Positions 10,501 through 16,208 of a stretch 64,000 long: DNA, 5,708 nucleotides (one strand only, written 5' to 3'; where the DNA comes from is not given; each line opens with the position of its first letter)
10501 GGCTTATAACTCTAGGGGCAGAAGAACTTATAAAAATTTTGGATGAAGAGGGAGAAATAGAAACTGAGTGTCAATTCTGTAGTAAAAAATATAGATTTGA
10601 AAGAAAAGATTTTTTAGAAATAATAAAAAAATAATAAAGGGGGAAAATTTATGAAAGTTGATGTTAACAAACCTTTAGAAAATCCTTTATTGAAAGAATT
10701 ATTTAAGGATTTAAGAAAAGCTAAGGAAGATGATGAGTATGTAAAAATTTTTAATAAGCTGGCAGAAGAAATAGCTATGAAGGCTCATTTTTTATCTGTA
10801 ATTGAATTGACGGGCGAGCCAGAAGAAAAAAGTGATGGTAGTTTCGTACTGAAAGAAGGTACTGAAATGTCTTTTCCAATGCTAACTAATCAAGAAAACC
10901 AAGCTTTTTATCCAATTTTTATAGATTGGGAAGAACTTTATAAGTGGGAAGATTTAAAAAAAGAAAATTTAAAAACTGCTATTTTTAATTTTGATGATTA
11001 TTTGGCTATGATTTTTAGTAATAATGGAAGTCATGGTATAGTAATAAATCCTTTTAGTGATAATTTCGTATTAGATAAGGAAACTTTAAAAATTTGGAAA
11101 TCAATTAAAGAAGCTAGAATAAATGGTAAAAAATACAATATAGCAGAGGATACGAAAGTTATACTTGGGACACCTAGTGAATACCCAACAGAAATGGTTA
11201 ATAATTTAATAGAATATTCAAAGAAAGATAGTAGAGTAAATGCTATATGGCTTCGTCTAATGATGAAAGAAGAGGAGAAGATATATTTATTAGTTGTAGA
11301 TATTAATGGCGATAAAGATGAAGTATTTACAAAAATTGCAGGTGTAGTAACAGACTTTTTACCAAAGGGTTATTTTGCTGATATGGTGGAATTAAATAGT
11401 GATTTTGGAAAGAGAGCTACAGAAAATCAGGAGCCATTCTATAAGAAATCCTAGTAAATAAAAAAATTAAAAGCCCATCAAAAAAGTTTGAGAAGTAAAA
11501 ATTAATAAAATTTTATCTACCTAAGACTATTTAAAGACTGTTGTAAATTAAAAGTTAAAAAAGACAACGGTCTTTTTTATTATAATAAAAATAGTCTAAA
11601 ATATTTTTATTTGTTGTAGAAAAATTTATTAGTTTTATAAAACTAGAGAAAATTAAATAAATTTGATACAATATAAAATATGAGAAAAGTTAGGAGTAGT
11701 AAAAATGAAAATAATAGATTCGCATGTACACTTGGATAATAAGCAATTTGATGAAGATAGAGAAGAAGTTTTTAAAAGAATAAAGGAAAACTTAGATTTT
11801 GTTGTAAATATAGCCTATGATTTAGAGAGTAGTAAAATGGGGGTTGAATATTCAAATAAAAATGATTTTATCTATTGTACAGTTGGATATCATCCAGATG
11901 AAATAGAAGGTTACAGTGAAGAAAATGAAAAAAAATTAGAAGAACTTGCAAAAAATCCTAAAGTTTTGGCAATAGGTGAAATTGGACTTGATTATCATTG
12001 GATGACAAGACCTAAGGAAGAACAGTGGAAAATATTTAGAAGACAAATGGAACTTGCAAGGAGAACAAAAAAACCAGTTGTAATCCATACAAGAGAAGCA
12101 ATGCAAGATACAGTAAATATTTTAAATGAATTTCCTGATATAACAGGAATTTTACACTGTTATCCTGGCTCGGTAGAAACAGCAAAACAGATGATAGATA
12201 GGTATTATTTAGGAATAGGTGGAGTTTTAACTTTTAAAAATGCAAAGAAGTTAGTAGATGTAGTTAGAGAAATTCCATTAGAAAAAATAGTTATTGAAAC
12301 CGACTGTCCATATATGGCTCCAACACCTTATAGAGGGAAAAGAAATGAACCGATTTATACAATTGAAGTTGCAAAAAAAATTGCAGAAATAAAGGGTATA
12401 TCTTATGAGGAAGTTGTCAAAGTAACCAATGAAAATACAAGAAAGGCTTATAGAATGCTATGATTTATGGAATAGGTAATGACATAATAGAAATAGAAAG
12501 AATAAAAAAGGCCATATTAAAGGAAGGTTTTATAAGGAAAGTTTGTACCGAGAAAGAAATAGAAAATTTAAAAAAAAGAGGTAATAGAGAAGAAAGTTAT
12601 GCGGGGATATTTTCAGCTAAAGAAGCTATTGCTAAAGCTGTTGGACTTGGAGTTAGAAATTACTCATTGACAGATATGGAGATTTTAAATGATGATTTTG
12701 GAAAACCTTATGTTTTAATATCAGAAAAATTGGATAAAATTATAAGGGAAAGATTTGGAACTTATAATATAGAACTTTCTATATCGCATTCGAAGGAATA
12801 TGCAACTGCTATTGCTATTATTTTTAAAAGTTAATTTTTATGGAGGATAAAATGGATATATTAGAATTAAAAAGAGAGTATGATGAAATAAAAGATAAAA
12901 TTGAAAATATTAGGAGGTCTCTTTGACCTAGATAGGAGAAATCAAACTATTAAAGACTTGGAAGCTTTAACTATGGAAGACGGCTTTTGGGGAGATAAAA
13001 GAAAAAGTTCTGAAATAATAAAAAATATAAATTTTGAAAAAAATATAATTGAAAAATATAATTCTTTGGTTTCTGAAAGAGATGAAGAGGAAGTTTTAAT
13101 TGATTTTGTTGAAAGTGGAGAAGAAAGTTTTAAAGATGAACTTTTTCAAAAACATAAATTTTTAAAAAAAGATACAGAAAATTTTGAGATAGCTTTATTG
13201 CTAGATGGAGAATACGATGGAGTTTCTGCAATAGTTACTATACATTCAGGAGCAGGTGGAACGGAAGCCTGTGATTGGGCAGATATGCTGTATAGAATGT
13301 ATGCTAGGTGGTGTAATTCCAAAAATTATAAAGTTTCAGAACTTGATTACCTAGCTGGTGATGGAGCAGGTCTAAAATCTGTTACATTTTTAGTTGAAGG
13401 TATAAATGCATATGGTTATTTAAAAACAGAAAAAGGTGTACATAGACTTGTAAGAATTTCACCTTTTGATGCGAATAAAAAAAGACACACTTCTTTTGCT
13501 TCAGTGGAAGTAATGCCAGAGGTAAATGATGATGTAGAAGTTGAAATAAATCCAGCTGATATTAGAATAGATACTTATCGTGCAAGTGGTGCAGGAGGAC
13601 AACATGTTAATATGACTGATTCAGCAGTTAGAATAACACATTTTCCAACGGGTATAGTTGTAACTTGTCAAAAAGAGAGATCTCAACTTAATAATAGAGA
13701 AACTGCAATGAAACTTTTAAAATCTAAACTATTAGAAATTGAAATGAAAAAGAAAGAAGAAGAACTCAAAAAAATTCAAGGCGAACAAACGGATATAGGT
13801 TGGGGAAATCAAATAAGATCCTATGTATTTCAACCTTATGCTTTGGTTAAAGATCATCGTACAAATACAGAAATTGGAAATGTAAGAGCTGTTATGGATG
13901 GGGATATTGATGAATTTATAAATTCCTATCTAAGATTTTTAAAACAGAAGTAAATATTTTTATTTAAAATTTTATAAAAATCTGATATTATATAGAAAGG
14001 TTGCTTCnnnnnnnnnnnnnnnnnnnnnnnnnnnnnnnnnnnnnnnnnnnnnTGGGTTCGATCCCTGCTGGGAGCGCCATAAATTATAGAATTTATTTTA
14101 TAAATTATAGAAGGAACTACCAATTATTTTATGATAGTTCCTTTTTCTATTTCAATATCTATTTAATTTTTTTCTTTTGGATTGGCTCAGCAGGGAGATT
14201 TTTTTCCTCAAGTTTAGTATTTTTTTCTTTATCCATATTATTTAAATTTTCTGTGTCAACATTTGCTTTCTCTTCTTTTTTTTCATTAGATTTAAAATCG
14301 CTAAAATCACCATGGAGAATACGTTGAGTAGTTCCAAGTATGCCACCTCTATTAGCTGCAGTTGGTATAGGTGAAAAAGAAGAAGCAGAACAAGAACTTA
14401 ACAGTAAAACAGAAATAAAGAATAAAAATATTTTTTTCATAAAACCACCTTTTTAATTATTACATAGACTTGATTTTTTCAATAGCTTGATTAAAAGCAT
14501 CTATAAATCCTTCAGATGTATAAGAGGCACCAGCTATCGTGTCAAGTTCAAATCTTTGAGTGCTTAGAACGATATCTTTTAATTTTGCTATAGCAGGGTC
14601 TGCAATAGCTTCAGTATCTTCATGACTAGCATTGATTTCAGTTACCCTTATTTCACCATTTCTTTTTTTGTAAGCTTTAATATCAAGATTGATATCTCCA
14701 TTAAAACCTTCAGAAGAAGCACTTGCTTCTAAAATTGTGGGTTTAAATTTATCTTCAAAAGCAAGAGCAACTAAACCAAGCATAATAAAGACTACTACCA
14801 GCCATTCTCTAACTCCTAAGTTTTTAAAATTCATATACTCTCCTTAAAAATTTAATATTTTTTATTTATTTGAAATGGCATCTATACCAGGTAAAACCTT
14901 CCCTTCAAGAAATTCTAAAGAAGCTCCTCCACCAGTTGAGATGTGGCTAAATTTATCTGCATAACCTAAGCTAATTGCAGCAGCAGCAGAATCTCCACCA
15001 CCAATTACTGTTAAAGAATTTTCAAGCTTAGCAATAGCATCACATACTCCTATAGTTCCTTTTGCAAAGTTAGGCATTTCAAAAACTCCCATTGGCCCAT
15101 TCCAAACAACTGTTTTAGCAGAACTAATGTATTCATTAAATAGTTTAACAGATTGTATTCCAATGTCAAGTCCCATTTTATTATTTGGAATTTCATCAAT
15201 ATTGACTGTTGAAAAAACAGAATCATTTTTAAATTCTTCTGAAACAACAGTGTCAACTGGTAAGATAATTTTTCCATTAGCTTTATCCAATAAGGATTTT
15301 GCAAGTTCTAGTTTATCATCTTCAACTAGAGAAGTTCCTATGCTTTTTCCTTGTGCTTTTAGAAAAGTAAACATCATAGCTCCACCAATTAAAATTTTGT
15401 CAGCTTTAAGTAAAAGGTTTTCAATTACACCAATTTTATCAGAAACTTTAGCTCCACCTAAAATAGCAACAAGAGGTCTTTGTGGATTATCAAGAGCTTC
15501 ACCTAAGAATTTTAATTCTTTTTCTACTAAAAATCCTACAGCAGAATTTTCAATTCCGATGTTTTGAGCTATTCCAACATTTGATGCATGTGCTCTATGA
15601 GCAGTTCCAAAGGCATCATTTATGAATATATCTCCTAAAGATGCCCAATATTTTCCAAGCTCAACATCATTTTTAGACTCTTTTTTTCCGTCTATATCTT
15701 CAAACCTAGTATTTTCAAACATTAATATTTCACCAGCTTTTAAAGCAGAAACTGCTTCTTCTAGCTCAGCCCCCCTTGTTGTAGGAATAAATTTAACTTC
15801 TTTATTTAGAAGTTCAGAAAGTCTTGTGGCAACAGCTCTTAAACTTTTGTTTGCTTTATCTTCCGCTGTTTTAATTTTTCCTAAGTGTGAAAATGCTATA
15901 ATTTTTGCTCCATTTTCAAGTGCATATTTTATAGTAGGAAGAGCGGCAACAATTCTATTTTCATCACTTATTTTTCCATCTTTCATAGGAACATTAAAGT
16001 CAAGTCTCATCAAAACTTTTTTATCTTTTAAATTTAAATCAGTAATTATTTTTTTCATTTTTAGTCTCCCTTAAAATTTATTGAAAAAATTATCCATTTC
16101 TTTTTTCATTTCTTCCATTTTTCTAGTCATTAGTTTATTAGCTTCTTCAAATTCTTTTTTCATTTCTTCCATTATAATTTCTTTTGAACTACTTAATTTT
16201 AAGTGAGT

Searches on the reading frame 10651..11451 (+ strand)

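Call 50: search_protein_families(library=pfam, proteins=[window:10651-11451:+], max_evalue=0.0001)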
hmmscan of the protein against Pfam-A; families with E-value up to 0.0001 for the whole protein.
window:10651-11451:+ (267 aa): 2 families
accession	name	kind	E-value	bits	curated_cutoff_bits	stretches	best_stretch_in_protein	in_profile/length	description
PF14581.11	SseB_C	-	6.3e-26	91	22.5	1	165-266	2-106/106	SseB protein C-terminal domain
PF07179.17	SseB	-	1.8e-13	51.2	21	1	14-146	1-122/124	SseB protein N-terminal domain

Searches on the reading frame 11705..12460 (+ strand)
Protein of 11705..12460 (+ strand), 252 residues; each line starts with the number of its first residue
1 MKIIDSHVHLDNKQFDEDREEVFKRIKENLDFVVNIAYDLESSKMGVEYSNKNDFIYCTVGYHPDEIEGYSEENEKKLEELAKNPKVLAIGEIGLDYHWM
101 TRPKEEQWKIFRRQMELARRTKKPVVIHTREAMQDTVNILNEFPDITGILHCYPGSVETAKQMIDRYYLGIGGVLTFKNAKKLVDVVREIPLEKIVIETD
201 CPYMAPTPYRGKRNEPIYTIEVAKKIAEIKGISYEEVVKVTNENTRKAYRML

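Call 50: search_protein_families(library=pfam, proteins=[window:11705-12460:+], max_evalue=0.0001)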
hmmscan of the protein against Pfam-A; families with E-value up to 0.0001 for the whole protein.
window:11705-12460:+ (252 aa): 1 family
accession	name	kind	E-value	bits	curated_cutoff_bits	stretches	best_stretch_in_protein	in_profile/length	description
PF01026.27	TatD_DNase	-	1.6e-88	296.8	27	1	4-249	1-252/253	TatD related DNase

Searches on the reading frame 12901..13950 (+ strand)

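Call 50: search_protein_families(library=pfam, proteins=[window:12901-13950:+], max_evalue=0.0001)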
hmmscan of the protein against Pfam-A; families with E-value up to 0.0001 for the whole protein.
window:12901-13950:+ (350 aa): 2 families
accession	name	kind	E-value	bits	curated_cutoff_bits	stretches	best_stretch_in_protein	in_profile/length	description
PF03462.23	PCRF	-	6.5e-51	173.3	24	1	15-202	3-194/194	PCRF domain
PF00472.26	RF-1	-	1.7e-45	154.2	35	1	210-320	1-116/116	RF-1 domain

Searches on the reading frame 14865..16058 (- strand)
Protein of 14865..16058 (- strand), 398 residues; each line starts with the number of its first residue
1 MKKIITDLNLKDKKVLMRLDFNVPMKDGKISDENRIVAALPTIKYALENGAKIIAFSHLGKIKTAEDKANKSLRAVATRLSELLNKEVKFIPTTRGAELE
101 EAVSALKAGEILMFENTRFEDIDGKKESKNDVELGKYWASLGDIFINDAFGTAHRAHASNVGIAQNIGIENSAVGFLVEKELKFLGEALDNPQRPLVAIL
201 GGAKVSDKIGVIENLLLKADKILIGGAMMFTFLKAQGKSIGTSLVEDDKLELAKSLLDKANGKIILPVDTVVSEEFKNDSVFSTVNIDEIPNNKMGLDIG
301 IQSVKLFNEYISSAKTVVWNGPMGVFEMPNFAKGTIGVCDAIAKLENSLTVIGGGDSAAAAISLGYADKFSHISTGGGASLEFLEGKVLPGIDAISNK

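Call 51: search_protein_families(library=pfam, proteins=[window:14865-16058:-], max_evalue=0.0001)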
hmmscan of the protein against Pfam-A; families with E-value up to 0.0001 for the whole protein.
window:14865-16058:- (398 aa): 1 family
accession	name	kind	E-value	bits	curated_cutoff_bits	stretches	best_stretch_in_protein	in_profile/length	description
PF00162.24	PGK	-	9.3e-153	509.1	27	1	5-387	1-379/379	Phosphoglycerate kinase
